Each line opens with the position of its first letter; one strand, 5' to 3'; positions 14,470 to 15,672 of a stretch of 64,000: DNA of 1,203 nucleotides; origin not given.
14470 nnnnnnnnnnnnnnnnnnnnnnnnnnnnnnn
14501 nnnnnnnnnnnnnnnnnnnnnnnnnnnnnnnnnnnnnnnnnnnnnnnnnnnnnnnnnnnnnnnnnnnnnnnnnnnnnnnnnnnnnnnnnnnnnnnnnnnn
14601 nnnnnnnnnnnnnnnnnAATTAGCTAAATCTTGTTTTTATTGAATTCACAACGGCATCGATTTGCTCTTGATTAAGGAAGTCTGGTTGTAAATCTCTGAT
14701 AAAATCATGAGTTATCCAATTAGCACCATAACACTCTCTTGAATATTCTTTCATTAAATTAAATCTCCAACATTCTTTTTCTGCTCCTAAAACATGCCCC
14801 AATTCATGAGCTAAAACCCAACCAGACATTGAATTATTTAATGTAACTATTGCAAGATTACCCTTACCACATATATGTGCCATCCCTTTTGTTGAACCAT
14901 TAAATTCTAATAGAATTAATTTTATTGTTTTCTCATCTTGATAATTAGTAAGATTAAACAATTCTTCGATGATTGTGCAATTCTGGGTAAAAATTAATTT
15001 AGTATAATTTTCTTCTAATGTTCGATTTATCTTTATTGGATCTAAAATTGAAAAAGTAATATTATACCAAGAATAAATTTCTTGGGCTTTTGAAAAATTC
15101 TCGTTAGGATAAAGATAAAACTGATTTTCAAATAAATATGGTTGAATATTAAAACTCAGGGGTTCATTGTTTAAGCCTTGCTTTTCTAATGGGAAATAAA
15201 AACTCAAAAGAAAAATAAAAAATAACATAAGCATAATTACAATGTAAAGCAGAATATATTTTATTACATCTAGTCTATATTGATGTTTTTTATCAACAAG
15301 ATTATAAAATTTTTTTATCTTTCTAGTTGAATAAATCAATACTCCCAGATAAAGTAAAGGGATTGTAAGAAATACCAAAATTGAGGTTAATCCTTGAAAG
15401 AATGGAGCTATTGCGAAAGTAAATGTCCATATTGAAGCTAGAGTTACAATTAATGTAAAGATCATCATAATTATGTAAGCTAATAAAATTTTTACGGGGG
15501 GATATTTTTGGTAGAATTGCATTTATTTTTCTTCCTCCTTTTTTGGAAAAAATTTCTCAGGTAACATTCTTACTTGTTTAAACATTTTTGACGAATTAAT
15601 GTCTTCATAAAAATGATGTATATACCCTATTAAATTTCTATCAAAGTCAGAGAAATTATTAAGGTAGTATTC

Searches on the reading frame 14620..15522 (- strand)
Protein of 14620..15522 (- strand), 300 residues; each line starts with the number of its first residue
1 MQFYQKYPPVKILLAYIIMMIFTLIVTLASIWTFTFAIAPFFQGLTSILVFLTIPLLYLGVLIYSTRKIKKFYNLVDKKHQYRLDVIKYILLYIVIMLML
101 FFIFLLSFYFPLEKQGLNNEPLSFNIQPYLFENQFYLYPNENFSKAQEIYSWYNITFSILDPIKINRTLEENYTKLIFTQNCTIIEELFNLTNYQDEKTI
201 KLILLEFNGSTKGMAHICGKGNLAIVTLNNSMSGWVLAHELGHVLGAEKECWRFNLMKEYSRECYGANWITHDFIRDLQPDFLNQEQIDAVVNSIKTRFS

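Call 3: search_protein_families(library=pfam, proteins=[window:14620-15522:-], max_evalue=1)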
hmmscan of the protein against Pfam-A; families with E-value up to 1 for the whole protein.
window:14620-15522:- (300 aa): 7 families
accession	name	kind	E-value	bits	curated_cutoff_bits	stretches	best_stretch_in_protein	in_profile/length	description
PF13582.12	Reprolysin_3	-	0.03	15.3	22.4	1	146-247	11-120/123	Metallo-peptidase family M12B Reprolysin-like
PF13688.12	Reprolysin_5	-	0.044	14.4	27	1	195-264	89-169/196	Metallo-peptidase family M12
PF19527.4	DUF6055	-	0.063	12.6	27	1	160-252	60-147/417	Family of unknown function (DUF6055)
PF09471.16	Peptidase_M64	-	0.081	12.5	26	1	223-254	132-162/302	IgA Peptidase M64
PF13583.11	Reprolysin_4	-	0.21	11.7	22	1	232-252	133-154/203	Metallo-peptidase family M12B Reprolysin-like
PF14036.11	YlaH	-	0.75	10.7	27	1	82-113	28-59/76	YlaH-like protein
PF02687.27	FtsX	-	0.8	10.2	25.5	0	13-71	60-117/120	FtsX-like permease C-terminal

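Call 4: search_protein_families(library=padloc, proteins=[window:14620-15522:-], max_evalue=1)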
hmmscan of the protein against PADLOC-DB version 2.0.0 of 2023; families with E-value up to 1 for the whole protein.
window:14620-15522:- (300 aa): 0 families

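Call 5: search_protein_families(library=ncbifam, proteins=[window:14620-15522:-], max_evalue=1)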
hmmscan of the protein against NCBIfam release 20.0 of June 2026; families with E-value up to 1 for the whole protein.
window:14620-15522:- (300 aa): 6 families
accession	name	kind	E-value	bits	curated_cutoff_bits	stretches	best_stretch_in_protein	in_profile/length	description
TIGR03935.1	fragilysin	equivalog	0.00073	18.6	190.7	1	224-257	330-362/386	fragilysin family metalloproteinase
NF033480.1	bifunc_MprF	equivalog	0.011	14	600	1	2-112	105-225/841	bifunctional lysylphosphatidylglycerol flippase/synthetase MprF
NF038115.1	SVAGG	subfamily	0.047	12.7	150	1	196-246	135-187/407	SVAGG family GlyGly-CTERM protein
TIGR00261.1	traB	subfamily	0.051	12.5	178.35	1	136-201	86-150/380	TraB family protein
NF006625.0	PRK09194.1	equivalog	0.11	11.3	558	1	168-232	243-306/559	proline--tRNA ligase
TIGR01218.1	Gpos_tandem_5TM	subfamily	0.13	12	35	1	18-112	67-169/208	tandem five-TM protein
